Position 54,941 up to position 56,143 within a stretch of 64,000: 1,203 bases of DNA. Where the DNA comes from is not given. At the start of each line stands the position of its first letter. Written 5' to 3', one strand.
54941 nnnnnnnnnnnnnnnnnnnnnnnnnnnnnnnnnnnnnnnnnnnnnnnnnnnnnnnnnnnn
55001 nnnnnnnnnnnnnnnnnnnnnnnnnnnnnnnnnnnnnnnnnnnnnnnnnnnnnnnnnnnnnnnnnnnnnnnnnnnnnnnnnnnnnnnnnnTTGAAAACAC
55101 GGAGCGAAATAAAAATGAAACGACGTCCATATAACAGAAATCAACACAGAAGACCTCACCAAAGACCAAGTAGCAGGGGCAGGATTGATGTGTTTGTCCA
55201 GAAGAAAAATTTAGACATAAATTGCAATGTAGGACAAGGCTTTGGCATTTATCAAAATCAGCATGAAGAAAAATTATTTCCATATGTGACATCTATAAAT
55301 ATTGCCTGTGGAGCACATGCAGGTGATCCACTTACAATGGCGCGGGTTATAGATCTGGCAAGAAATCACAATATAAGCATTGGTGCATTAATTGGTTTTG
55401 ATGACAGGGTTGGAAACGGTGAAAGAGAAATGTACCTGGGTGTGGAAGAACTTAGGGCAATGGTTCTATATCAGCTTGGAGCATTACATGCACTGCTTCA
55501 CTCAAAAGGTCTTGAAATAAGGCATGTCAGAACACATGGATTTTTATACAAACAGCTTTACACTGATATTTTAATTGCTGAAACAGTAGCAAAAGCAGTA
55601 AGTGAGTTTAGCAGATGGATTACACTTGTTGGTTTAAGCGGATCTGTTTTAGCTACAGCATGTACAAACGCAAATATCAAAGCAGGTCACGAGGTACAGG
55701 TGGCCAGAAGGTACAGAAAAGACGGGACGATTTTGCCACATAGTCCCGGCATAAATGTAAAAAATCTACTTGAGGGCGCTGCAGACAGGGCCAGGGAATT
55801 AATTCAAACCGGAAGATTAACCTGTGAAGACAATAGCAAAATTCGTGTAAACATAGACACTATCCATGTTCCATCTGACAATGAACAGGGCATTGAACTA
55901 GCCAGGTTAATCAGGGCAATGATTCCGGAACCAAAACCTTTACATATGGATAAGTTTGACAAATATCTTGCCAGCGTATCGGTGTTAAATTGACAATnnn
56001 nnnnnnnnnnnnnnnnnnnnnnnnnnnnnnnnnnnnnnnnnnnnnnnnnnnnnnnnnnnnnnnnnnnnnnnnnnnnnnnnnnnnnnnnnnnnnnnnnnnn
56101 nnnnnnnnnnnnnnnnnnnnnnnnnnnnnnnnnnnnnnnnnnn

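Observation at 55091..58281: Stand-alone LamB/PxpA with an Arg-rich N-terminal extension, directly abutting a HerA/DUF87-type ATPase; convergent 197-aa unknown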

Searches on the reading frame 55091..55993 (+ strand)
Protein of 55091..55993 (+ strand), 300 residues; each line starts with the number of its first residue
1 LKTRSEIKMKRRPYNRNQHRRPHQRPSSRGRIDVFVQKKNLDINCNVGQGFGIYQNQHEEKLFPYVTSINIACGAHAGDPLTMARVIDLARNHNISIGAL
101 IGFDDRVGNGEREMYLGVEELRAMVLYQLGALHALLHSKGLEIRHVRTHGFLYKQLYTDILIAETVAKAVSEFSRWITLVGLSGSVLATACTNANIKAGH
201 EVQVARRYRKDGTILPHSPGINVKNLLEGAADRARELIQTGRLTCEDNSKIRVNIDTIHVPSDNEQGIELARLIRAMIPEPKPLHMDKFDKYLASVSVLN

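Call 3: search_protein_families(library=pfam, proteins=[window:55091-55993:+], max_evalue=0.01)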
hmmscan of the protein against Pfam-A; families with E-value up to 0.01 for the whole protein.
window:55091-55993:+ (300 aa): 1 family
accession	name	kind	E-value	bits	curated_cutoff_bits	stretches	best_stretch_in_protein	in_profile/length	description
PF03746.21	LamB_YcsF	-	6.2e-63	213.1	22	1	41-277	1-237/239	LamB/YcsF family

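Call 4: search_protein_families(library=padloc, proteins=[window:55091-55993:+], max_evalue=0.1)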
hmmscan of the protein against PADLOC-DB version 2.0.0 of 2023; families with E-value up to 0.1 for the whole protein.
window:55091-55993:+ (300 aa): 0 families

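Call 5: search_protein_families(library=ncbifam, proteins=[window:55091-55993:+], max_evalue=0.01)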
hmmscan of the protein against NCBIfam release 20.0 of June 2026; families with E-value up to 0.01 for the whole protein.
window:55091-55993:+ (300 aa): 5 families
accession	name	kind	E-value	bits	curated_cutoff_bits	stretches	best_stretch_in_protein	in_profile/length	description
NF003814.0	PRK05406.1-3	subfamily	6.8e-65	218.8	226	1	39-279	3-243/256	5-oxoprolinase subunit PxpA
NF003813.0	PRK05406.1-2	equivalog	3.3e-55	187.1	392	1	40-278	3-241/252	5-oxoprolinase subunit PxpA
NF003815.0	PRK05406.1-4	equivalog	1.1e-50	172.4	337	1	39-277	2-235/247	5-oxoprolinase subunit PxpA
NF003816.0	PRK05406.1-5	subfamily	4.9e-49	167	213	1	41-278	2-242/246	5-oxoprolinase subunit PxpA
NF003812.0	PRK05406.1-1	equivalog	4.6e-44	150.9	378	1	40-278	2-235/244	5-oxoprolinase subunit PxpA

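Call 20: search_solved_structures(query=window:55091-55993:+, max_evalue=0.001, show_alignments=2)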
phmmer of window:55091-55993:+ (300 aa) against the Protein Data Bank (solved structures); distinct sequences matched with E-value up to 0.001: 4.
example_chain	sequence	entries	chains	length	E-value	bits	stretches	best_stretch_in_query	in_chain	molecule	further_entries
1v6t_A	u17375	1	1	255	7.5e-48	166.6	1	41-280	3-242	Hypothetical UPF0271 protein PH0986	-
2dfa_A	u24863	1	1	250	1.2e-43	152.9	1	41-278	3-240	Hypothetical UPF0271 protein TTHB195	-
2xu2_A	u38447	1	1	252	9.6e-35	123.6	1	41-278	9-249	UPF0271 PROTEIN PA4511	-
1xw8_A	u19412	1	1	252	8.4e-32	114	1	41-280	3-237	UPF0271 protein ybgL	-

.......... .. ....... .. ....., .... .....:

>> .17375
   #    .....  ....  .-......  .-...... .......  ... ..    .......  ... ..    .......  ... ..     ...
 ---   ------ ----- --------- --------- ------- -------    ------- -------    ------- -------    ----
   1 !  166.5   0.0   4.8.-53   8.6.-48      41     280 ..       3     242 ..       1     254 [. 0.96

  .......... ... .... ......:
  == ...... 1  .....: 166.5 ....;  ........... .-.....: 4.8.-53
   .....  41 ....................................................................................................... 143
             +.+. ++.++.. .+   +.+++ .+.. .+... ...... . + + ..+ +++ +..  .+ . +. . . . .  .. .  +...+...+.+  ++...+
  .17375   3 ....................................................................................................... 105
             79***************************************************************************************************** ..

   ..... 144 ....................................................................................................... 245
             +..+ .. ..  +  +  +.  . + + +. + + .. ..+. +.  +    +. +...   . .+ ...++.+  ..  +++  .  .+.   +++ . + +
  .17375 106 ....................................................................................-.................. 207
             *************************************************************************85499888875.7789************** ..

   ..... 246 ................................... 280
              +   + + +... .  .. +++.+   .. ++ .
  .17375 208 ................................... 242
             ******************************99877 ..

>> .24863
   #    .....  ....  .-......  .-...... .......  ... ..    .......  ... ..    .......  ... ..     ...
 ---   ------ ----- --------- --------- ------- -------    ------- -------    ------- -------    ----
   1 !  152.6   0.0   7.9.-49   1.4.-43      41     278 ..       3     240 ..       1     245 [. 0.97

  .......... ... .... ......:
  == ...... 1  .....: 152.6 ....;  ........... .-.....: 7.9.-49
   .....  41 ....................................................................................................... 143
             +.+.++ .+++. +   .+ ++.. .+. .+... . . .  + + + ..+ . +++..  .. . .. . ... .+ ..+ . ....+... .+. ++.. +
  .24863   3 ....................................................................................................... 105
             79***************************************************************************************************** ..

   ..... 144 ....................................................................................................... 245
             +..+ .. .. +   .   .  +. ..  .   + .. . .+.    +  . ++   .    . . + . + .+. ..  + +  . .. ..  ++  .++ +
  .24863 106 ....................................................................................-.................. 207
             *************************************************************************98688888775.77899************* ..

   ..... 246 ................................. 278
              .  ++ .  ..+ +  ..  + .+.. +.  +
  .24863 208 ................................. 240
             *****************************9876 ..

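Call 21: find_homologous_proteins(query=window:55091-55993:+, max_evalue=1e-10)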
Query window:55091-55993:+ (300 aa): 966 proteins with E <= 1e-10 among 2908 candidates; the best 120 are listed.
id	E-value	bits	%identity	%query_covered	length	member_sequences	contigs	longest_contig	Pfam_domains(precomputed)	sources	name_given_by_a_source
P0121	5.8e-190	648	98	97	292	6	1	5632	PF03746.22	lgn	-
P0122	3.4e-171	586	88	97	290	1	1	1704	PF03746.22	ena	-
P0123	5.0e-170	582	87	97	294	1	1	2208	PF03746.22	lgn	-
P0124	2.2e-168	577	87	97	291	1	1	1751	PF03746.22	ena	-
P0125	5.5e-167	572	87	97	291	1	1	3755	PF03746.22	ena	-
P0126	7.0e-166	569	87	97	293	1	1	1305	PF03746.22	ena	-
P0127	1.8e-163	561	84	97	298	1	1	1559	PF03746.22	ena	-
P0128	4.7e-163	560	86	97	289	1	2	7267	PF03746.22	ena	-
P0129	4.0e-162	556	83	97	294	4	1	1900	PF03746.22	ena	-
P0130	2.1e-159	548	83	97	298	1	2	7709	PF03746.22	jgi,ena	-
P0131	3.7e-159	547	80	97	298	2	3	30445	PF03746.22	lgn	-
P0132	1.2e-158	545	90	89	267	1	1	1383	PF03746.22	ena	-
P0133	2.1e-158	544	82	97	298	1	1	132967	PF03746.22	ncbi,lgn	-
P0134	2.6e-157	541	83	95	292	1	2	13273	PF03746.22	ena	-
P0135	4.9e-155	533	81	96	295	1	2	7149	PF03746.22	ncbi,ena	-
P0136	2.9e-151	521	78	97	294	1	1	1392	PF03746.22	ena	-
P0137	4.2e-137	474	72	94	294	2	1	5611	PF03746.22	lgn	-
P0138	1.0e-135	470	71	97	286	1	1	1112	PF03746.22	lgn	-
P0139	1.3e-135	469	71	94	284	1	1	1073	PF03746.22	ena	-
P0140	1.3e-134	466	69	97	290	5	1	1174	PF03746.22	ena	-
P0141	9.2e-134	463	68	98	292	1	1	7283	PF03746.22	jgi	-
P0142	9.7e-134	463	69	97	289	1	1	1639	PF03746.22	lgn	-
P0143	1.9e-133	462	69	97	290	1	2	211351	PF03746.22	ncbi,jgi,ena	-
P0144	1.5e-132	459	68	97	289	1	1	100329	PF03746.22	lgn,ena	-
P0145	1.0e-131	457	67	97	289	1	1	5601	PF03746.22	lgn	-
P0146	1.3e-131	456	70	97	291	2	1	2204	PF03746.22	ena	-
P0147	2.0e-131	456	69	95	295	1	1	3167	PF03746.22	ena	-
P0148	2.5e-131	455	67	98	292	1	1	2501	PF03746.22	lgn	-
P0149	2.7e-131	455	73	89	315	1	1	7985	PF03746.22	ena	-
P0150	1.5e-130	453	68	95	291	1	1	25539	PF03746.22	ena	-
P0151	1.5e-130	453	70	95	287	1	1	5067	PF03746.22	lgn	-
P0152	1.5e-130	453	68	97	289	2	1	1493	PF03746.22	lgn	-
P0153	1.7e-130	453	68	96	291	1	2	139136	PF03746.22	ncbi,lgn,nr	ncbi:MAG: LamB/YcsF family protein [Candidatus Melainabacteria bacterium]|nr:LamB/YcsF family protei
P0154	4.0e-130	451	67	97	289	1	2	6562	PF03746.22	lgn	-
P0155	7.6e-130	451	67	97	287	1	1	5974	PF03746.22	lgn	-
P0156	1.0e-129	450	68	90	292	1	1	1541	PF03746.22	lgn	-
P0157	1.4e-129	450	70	94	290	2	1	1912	PF03746.22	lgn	-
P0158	5.5e-129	448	66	97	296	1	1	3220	PF03746.22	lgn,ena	-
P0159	7.4e-129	447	65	92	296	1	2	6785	PF03746.22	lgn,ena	-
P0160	7.7e-129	447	65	98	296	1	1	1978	PF03746.22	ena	-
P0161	8.5e-129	447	68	97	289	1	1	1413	PF03746.22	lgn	-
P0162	8.9e-129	447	67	95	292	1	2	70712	PF03746.22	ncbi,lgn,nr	ncbi:MAG: LamB/YcsF family protein [Candidatus Melainabacteria bacterium]|nr:LamB/YcsF family protei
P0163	2.6e-128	446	65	96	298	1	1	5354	PF03746.22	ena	-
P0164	3.3e-128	445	67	94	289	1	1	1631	PF03746.22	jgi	-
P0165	9.6e-128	444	67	97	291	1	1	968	PF03746.22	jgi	jgi:UPF0271 protein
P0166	2.0e-127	443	67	97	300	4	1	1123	PF03746.22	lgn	-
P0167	2.2e-127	443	67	94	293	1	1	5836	PF03746.22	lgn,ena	-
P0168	5.9e-127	441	68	97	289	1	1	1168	PF03746.22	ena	-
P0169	6.6e-127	441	68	97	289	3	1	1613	PF03746.22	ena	-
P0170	7.0e-127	441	64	97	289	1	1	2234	PF03746.22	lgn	-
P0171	1.2e-126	440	66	97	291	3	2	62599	PF03746.22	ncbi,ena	-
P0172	1.9e-126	439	68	94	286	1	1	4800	PF03746.22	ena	-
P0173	2.3e-126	439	68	91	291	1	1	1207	PF03746.22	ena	-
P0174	5.8e-126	438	66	94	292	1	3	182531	PF03746.22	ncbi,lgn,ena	-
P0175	1.0e-125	437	63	98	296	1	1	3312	PF03746.22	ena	-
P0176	1.1e-125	437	65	96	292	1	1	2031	PF03746.22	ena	-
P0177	1.6e-125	436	65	97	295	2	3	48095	PF03746.22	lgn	-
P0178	2.9e-125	436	70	88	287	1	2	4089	PF03746.22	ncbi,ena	-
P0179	3.4e-125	435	66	97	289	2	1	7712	PF03746.22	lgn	-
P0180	3.8e-125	435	65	97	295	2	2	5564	PF03746.22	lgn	-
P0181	1.5e-124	433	68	89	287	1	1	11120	PF03746.22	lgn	-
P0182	1.9e-124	433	67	92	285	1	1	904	PF03746.22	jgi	jgi:UPF0271 protein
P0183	5.5e-124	431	63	97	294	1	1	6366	PF03746.22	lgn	-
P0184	8.8e-124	431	63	97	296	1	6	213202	PF03746.22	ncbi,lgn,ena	-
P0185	3.7e-121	422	64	96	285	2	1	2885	PF03746.22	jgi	-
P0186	4.5e-121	422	65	94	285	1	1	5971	PF03746.22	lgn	-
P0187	9.0e-121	421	65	89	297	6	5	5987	PF03746.22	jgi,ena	-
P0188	5.0e-120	418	66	90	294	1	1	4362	PF03746.22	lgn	-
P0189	5.3e-120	418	65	97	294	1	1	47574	PF03746.22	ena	-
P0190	8.4e-120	418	65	94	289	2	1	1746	PF03746.22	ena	-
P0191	1.8e-119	417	63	95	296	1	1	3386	PF03746.22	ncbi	-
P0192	4.4e-118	412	62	94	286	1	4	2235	PF03746.22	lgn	-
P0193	1.7e-116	407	63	95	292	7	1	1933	PF03746.22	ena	-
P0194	3.3e-115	403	60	95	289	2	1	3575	PF03746.22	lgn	-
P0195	4.5e-115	402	61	88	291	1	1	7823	PF03746.22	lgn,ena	-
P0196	5.1e-113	395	86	68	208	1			PF03746.22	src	-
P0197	5.2e-113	395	72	79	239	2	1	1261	PF03746.22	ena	-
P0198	3.0e-111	390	59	94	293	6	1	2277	PF03746.22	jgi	-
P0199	1.1e-109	384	70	79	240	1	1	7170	PF03746.22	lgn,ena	-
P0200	1.6e-109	384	63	85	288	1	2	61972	PF03746.22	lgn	-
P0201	5.3e-109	382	57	97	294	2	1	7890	PF03746.22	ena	-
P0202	1.9e-106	374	55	94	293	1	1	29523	PF03746.22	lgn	-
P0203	1.6e-105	371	59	97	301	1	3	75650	PF03746.22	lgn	-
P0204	2.0e-102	361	72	72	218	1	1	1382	PF03746.22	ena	-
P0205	1.0e-101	358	55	97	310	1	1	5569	PF03746.22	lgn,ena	-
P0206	3.9e-101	356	59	87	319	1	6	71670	PF03746.22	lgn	-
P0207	6.2e-97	343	70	73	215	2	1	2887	PF03746.22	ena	-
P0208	4.7e-82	294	71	63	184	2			PF03746.22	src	-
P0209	2.1e-62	229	45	83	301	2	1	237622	PF03746.22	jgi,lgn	-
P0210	4.5e-61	225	46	83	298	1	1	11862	PF03746.22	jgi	jgi:5-oxoprolinase (ATP-hydrolysing) subunit A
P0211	5.4e-61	225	42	92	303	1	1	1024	PF03746.22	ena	-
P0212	1.8e-60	223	44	87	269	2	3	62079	PF03746.22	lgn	-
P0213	2.1e-60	223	43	83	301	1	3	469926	PF03746.22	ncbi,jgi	ncbi:MAG TPA: 5-oxoprolinase subunit PxpA [Planktothrix sp.]|jgi:UPF0271 protein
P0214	4.4e-60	222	42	90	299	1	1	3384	PF03746.22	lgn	-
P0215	4.7e-60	222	44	88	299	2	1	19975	PF03746.22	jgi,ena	-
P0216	5.1e-60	221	44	84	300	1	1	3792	PF03746.22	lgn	-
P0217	7.1e-60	221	40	93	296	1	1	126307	PF03746.22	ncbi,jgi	jgi:UPF0271 protein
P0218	1.0e-59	220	41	93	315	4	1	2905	PF03746.22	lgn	-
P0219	1.1e-59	220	44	89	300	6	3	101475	PF03746.22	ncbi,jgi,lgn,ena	jgi:UPF0271 protein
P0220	2.0e-59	220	41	88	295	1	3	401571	PF03746.22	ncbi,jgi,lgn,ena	-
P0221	2.5e-59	219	40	96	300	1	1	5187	PF03746.22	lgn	-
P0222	2.8e-59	219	41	89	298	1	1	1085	PF03746.22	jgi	jgi:UPF0271 protein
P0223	4.3e-59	218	43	88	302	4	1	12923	PF03746.22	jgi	jgi:5-oxoprolinase (ATP-hydrolysing) subunit A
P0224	4.5e-59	218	43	84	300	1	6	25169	PF03746.22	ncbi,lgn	-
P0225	4.9e-59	218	44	84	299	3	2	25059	PF03746.22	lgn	-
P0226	4.9e-59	218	39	96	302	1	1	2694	PF03746.22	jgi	jgi:UPF0271 protein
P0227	5.1e-59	218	44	83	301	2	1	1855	PF03746.22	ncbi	-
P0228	5.3e-59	218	42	89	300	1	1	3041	PF03746.22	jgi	jgi:UPF0271 protein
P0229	5.8e-59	218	42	84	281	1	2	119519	PF03746.22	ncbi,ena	-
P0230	6.5e-59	218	41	91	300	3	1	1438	PF03746.22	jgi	jgi:UPF0271 protein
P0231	8.9e-59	217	44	83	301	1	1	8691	PF03746.22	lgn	-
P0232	1.4e-58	217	42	93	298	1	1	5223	PF03746.22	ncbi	-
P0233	1.6e-58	216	44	84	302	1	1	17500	PF03746.22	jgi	jgi:5-oxoprolinase (ATP-hydrolysing) subunit A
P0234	2.0e-58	216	40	95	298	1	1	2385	PF03746.22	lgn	-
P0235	2.2e-58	216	40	94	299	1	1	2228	PF03746.22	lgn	-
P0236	2.4e-58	216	41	93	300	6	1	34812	PF03746.22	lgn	-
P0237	2.5e-58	216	44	84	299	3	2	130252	PF03746.22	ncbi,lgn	ncbi:5-oxoprolinase subunit PxpA [soil metagenome]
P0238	2.6e-58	216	42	89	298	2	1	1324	PF03746.22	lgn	-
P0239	2.9e-58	216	43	84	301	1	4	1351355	PF03746.22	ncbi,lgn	ncbi:MAG TPA: 5-oxoprolinase subunit PxpA [Drouetiella sp.]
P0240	3.3e-58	216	41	85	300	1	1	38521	PF03746.22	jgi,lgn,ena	-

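Call 23: find_encoding_contigs(protein=P0239, flank=6000, max_places=1)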
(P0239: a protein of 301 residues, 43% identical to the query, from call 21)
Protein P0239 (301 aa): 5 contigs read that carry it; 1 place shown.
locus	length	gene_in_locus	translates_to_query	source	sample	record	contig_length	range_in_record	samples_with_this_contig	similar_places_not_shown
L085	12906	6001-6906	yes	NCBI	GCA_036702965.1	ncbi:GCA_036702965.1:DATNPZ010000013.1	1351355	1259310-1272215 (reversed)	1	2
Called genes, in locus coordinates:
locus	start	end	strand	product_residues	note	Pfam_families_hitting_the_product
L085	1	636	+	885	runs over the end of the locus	PF13650:Asp_protease_2, PF13975:gag-asp_proteas, PF13650:Asp_protease_2 (weak), PF07719:TPR_2 (faint)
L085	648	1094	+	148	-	-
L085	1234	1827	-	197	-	PF22741:PTP-NADK, PF03162:Y_phosphatase2, PF13350:Y_phosphatase3, PF00782:DSPc, PF22785:Tc-R-P, PF22784:PTP-SAK (weak), PF00102:Y_phosphatase (weak)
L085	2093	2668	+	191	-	PF04542:Sigma70_r2, PF07638:Sigma70_ECF (weak), PF08281:Sigma70_r4_2, PF04545:Sigma70_r4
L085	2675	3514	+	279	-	PF13490:zf-HC2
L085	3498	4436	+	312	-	PF13801:Metal_resist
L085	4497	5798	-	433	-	PF00515:TPR_1 (faint), PF07719:TPR_2 (faint), PF13424:TPR_12, PF13428:TPR_14 (faint), PF13432:TPR_16 (faint), PF14559:TPR_19 (weak)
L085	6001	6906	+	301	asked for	PF03746:LamB_YcsF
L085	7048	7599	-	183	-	-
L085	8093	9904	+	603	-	PF01590:GAF, PF13185:GAF_2, PF13492:GAF_3 (faint), PF00989:PAS (faint), PF01590:GAF, PF13185:GAF_2 (weak), PF00196:GerE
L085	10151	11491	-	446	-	PF01882:DUF58, PF13519:VWA_2 (weak)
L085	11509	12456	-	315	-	PF20030:bpMoxR, PF00158:Sigma54_activat (faint), PF01078:Mg_chelatase (faint), PF00004:AAA (weak), PF07726:AAA_3, PF07728:AAA_5, PF17863:AAA_lid_2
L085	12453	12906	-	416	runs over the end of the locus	PF14258:DUF4350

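Call 24: find_encoding_contigs(protein=P0209, flank=6000, max_places=1)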
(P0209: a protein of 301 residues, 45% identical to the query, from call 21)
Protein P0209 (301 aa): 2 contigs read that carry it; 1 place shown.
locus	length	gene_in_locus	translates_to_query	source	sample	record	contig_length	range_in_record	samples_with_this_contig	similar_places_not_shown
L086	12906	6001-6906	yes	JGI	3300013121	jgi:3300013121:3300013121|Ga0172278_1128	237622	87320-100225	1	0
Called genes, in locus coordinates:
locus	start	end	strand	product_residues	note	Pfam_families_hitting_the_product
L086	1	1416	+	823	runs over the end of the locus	PF00077:RVP (faint), PF13650:Asp_protease_2, PF13975:gag-asp_proteas, PF13650:Asp_protease_2 (weak)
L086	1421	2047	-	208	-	PF14566:PTPlike_phytase (weak), PF22741:PTP-NADK, PF03162:Y_phosphatase2, PF22784:PTP-SAK, PF00782:DSPc, PF13350:Y_phosphatase3, PF22785:Tc-R-P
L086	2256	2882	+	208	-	PF07638:Sigma70_ECF (faint), PF04542:Sigma70_r2, PF08281:Sigma70_r4_2, PF04545:Sigma70_r4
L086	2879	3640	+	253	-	PF13490:zf-HC2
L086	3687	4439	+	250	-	PF13801:Metal_resist, PF07813:LTXXQ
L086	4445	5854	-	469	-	PF07719:TPR_2 (faint), PF13424:TPR_12 (faint), PF13428:TPR_14 (faint), PF14559:TPR_19 (weak)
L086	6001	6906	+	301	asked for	PF03746:LamB_YcsF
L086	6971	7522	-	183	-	-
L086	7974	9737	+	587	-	PF01590:GAF (weak), PF13185:GAF_2 (weak), PF13492:GAF_3 (faint), PF01590:GAF, PF00196:GerE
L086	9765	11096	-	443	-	PF01882:DUF58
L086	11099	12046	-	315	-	PF20030:bpMoxR, PF01078:Mg_chelatase (faint), PF00004:AAA (weak), PF07726:AAA_3, PF07728:AAA_5, PF17863:AAA_lid_2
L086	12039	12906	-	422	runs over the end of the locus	PF14258:DUF4350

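Call 27: search_protein_families(library=pfam, proteins=[L085:7048-7599:-, L086:6971-7522:-], max_evalue=1)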
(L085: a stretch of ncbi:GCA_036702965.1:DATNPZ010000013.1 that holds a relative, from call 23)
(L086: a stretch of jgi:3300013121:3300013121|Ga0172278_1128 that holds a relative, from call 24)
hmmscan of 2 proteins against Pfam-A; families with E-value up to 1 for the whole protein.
L085:7048-7599:- (183 aa): 2 families
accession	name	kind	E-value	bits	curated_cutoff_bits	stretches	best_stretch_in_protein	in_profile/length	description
PF06114.19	Peptidase_M78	-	0.00039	20.7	22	1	52-123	22-92/123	IrrE N-terminal-like domain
PF20573.4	DUF6782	-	0.0051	16.6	27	1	17-82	33-101/241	Putative metallopeptidase family (DUF6782)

L086:6971-7522:- (183 aa): 2 families
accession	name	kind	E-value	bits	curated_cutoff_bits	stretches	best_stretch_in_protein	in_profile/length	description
PF06114.19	Peptidase_M78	-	0.00085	19.6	22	1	52-104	22-74/123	IrrE N-terminal-like domain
PF20573.4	DUF6782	-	0.0017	18.1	27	1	17-83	33-102/241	Putative metallopeptidase family (DUF6782)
